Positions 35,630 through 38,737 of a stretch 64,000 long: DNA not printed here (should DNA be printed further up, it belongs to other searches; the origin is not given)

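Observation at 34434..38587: Slam-like (type XI secretion) outer-membrane protein coupled to an atypical FecR-domain cargo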

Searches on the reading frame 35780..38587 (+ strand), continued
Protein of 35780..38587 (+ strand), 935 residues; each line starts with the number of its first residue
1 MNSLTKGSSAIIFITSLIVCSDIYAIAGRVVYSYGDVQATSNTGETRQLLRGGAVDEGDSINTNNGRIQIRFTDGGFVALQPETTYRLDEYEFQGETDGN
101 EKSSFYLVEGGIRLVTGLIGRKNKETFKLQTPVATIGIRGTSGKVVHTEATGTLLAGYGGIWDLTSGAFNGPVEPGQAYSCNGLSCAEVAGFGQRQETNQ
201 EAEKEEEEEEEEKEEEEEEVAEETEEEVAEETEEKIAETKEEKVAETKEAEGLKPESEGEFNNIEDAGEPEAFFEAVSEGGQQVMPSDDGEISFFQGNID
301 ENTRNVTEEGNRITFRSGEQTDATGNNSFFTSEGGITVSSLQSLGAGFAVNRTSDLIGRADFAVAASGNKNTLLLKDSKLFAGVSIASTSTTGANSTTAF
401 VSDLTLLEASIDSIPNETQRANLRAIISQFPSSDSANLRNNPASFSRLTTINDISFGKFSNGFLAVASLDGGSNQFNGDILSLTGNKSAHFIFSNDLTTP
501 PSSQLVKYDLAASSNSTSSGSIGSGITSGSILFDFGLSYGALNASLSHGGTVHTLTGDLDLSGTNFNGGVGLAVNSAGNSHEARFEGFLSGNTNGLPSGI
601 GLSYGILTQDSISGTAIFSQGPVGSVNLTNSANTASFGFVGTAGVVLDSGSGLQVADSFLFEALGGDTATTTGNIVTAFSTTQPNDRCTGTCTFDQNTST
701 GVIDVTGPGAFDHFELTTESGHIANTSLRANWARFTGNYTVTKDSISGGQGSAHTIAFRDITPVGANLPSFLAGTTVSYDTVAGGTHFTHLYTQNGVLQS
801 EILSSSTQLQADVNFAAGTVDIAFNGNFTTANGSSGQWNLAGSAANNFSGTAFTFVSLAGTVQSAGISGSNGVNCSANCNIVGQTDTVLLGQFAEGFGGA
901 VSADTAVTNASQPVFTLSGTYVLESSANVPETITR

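Call 49: search_protein_families(library=pfam, proteins=[L081:3291-5870:+, L072:4982-7237:+, L059:11239-12948:+, L030:8253-9617:+, L020:8336-10498:+, L057:9913-12063:+], max_evalue=0.00001)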
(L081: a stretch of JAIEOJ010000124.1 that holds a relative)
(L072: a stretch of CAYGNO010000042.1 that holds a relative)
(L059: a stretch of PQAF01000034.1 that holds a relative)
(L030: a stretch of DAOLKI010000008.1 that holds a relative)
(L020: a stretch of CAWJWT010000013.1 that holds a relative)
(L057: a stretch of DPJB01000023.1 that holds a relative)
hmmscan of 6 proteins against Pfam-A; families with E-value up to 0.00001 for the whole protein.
L081:3291-5870:+ (860 aa): 12 families
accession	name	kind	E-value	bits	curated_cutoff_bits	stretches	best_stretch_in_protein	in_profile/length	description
PF13844.12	Glyco_transf_41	-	6.8e-79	266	25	2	643-818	358-534/543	Glycosyl transferase family 41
PF13431.12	TPR_17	-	6.8e-16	57.6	24.4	0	226-257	2-33/34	Tetratricopeptide repeat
PF07719.23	TPR_2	-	8.9e-16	57.1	27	0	237-270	1-34/34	Tetratricopeptide repeat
PF00515.34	TPR_1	-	1.9e-15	56.4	27.8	0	237-270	1-34/34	Tetratricopeptide repeat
PF13181.12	TPR_8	-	9.3e-13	47.7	25.7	0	305-337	1-33/34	Tetratricopeptide repeat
PF13432.12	TPR_16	-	3.7e-12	46.9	32.7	0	309-370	1-62/65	Tetratricopeptide repeat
PF13414.12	TPR_11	-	1.6e-10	41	26.8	0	285-315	8-38/42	TPR repeat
PF13428.12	TPR_14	-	7.4e-09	35.9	23.5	0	204-239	2-37/44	Tetratricopeptide repeat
PF13371.12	TPR_9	-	7.4e-07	29.5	35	0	219-271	11-63/73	Tetratricopeptide repeat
PF14559.12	TPR_19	-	1.4e-06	28.9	25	0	250-308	4-62/68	Tetratricopeptide repeat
PF23914.1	TPR_CcmH_CycH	-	2.4e-06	27.9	42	0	301-355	46-100/158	Cytochrome c-type biogenesis protein H TPR domain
PF13424.12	TPR_12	-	3.8e-06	27.4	30.1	0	204-264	4-72/77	Tetratricopeptide repeat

L072:4982-7237:+ (752 aa): 18 families
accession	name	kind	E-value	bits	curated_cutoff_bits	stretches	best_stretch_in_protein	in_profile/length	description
PF13844.12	Glyco_transf_41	-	1.4e-102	344.2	25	2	531-716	357-542/543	Glycosyl transferase family 41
PF07719.23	TPR_2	-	2.6e-31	105.5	27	1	192-221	3-32/34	Tetratricopeptide repeat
PF00515.34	TPR_1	-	3.5e-30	103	27.8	0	54-86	1-33/34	Tetratricopeptide repeat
PF13431.12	TPR_17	-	1.5e-24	84.6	24.4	0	145-176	2-33/34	Tetratricopeptide repeat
PF13414.12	TPR_11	-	2.3e-23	82.1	26.8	0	95-134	1-40/42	TPR repeat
PF13181.12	TPR_8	-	6.7e-18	63.7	25.7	0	54-86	1-33/34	Tetratricopeptide repeat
PF13424.12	TPR_12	-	1.7e-17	63.8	30.1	1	192-248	5-69/77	Tetratricopeptide repeat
PF13428.12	TPR_14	-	2.3e-17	62.2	23.5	0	55-95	2-42/44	Tetratricopeptide repeat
PF13432.12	TPR_16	-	1.4e-15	57.8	32.7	1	29-80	6-57/65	Tetratricopeptide repeat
PF14559.12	TPR_19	-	4.7e-15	56.1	25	1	30-95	1-66/68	Tetratricopeptide repeat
PF13371.12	TPR_9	-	3.6e-14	53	35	0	37-94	12-69/73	Tetratricopeptide repeat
PF23914.1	TPR_CcmH_CycH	-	5.5e-11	43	42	1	49-152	45-151/158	Cytochrome c-type biogenesis protein H TPR domain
PF12895.13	ANAPC3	-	5.6e-11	43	27.2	1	37-113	6-81/82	Anaphase-promoting complex, cyclosome, subunit 3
PF13176.12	TPR_7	-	6e-11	42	27.9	0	194-220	3-29/36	Tetratricopeptide repeat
PF13374.12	TPR_10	-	2.4e-07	31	27.5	0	91-117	5-31/42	Tetratricopeptide repeat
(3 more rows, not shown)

L059:11239-12948:+ (570 aa): 0 families

L030:8253-9617:+ (455 aa): 1 family
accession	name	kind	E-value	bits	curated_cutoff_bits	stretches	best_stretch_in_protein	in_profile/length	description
PF00501.34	AMP-binding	-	7.5e-09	35.3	29.9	1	200-314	249-375/384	AMP-binding enzyme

L020:8336-10498:+ (721 aa): 14 families
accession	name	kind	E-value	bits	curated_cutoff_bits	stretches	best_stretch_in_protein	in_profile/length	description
PF13844.12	Glyco_transf_41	-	3.5e-85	286.7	25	2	282-514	2-238/543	Glycosyl transferase family 41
PF07719.23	TPR_2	-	4.2e-21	73.7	27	0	214-238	2-26/34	Tetratricopeptide repeat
PF13371.12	TPR_9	-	1.2e-20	73.7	35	0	87-146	5-64/73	Tetratricopeptide repeat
PF13181.12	TPR_8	-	2.2e-18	65.2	25.7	0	114-142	4-32/34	Tetratricopeptide repeat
PF13431.12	TPR_17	-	2.1e-16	59.2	24.4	0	172-199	6-33/34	Tetratricopeptide repeat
PF13414.12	TPR_11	-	5.6e-15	55.2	26.8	0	124-157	7-40/42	TPR repeat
PF00515.34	TPR_1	-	8.1e-15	54.4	27.8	0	118-139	8-29/34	Tetratricopeptide repeat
PF14559.12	TPR_19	-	1e-14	55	25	0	87-143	1-57/68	Tetratricopeptide repeat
PF13428.12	TPR_14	-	4.7e-14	52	23.5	0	214-252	2-40/44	Tetratricopeptide repeat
PF13432.12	TPR_16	-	1.8e-13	51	32.7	0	185-244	3-62/65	Tetratricopeptide repeat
PF13424.12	TPR_12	-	4.7e-13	49.6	30.1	1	81-141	7-75/77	Tetratricopeptide repeat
PF12895.13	ANAPC3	-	3e-09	37.5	27.2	0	162-237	6-80/82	Anaphase-promoting complex, cyclosome, subunit 3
PF23914.1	TPR_CcmH_CycH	-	5e-07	30.1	42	0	37-88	44-95/158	Cytochrome c-type biogenesis protein H TPR domain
PF07721.20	TPR_4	-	4.8e-06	27.1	27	0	215-237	3-25/26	Tetratricopeptide repeat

L057:9913-12063:+ (717 aa): 12 families
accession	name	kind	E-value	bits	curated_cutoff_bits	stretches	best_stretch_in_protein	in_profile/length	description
PF13844.12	Glyco_transf_41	-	1.6e-67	228.5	25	2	503-688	355-540/543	Glycosyl transferase family 41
PF07719.23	TPR_2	-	1.4e-17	62.7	27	0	45-74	5-34/34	Tetratricopeptide repeat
PF14559.12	TPR_19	-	2.4e-16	60.3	25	1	53-110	3-61/68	Tetratricopeptide repeat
PF13432.12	TPR_16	-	4.1e-15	56.3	32.7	0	182-229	3-50/65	Tetratricopeptide repeat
PF13428.12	TPR_14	-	1.2e-13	50.7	23.5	0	179-214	4-39/44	Tetratricopeptide repeat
PF00515.34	TPR_1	-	2e-13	49.9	27.8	0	47-73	7-33/34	Tetratricopeptide repeat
PF13431.12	TPR_17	-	8e-12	44.9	24.4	0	64-95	2-33/34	Tetratricopeptide repeat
PF13174.12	TPR_6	-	1.9e-11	44.2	26.3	0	110-140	2-32/33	Tetratricopeptide repeat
PF13181.12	TPR_8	-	3.2e-08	33.5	25.7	0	109-135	2-28/34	Tetratricopeptide repeat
PF25064.1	ARM_TT21_5th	-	1.1e-06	29.4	27.8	0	55-131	15-95/117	TT21 fifth ARM repeats domain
PF24575.1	TPR_Slam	-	3.2e-06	28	35.2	0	45-96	51-102/104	Surface lipoprotein assembly modifier, N-terminal TPR repeats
PF13424.12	TPR_12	-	4.3e-06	27.3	30.1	0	48-104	10-74/77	Tetratricopeptide repeat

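Call 54: search_solved_structures(query=A3, max_evalue=1, show_alignments=3)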
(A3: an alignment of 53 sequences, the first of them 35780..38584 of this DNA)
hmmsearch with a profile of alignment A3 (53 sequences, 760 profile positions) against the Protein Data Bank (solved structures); distinct sequences matched with E-value up to 1: 4.
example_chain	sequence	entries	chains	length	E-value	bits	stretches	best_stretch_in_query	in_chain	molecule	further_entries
5ix9_A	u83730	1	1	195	0.00015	23.8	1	40-82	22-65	Antifreeze protein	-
9b62_G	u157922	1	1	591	0.0042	19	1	197-338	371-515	Ran GTPase-activating protein 1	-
29vf_O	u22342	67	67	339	0.29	12.9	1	194-341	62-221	TATA-box-binding protein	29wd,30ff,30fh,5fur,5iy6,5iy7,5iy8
9ijj_A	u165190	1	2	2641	0.5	12.1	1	200-304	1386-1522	Cilia and flagella associated protein 46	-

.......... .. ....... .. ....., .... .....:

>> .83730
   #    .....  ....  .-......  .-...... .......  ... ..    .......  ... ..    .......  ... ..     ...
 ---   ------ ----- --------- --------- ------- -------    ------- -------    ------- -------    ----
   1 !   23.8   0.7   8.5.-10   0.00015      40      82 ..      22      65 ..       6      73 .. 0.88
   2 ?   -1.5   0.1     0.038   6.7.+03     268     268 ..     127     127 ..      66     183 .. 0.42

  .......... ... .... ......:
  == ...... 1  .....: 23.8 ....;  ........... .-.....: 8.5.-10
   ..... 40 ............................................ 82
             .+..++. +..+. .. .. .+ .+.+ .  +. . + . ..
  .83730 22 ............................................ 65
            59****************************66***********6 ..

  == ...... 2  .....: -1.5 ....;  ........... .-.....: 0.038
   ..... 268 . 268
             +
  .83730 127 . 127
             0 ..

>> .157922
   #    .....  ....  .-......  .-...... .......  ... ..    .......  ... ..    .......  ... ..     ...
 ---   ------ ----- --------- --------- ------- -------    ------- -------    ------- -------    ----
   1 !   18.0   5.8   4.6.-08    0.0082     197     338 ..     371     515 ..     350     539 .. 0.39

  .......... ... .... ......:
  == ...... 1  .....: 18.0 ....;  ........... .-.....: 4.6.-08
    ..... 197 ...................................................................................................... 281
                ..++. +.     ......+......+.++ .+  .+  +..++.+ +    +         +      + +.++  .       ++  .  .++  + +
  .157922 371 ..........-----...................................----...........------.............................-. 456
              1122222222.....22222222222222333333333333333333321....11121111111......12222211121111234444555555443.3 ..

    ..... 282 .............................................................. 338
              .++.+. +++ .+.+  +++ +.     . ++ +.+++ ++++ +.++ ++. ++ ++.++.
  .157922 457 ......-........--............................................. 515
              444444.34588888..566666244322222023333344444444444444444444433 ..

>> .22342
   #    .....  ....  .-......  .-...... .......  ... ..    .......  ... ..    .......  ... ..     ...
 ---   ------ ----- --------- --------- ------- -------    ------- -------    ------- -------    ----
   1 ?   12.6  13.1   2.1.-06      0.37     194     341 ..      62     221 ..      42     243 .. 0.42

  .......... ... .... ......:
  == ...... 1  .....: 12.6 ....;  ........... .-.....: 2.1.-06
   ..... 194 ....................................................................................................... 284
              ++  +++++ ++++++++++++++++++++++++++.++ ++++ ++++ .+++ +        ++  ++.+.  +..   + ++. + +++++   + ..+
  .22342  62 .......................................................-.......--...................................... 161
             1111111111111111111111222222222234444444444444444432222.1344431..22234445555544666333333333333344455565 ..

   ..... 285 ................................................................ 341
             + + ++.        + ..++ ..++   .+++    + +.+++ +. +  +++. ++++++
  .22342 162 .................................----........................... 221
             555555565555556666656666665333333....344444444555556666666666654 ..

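Call 84: search_protein_families(library=ncbifam, alignment_id=A3, max_evalue=0.05)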
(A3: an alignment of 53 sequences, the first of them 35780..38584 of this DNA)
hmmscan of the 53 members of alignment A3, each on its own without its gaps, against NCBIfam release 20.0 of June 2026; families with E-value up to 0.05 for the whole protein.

A. member 1, window:35780-38584:+ (935 aa): 1 family
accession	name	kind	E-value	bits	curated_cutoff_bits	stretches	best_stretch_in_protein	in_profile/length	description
NF041523.1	post_COAP_1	domain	0.03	14.8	40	1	626-729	8-107/115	post-COAP-1 domain-containing protein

B. families by the number of members that match (of 53 scanned): 8 families
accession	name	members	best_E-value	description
NF033682.1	retention_LapA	48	6.2e-10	retention module-containing protein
NF033165.1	lipo_LipL45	46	2.6e-11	lipoprotein LipL45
NF047849.1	Lsa33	39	2.2e-11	surface adhesin Lsa33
NF041636.1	slam_lipo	8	9.9e-07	Slam-dependent surface lipoprotein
NF047876.1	Lsa19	2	0.034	adhesin Lsa19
NF040810.1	BenC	1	0.023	benzoate 1,2-dioxygenase electron transfer component BenC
NF041523.1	post_COAP_1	1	0.03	post-COAP-1 domain-containing protein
NF040942.2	hypo_ExtJ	1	0.034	selenite/tellurite reduction operon protein ExtJ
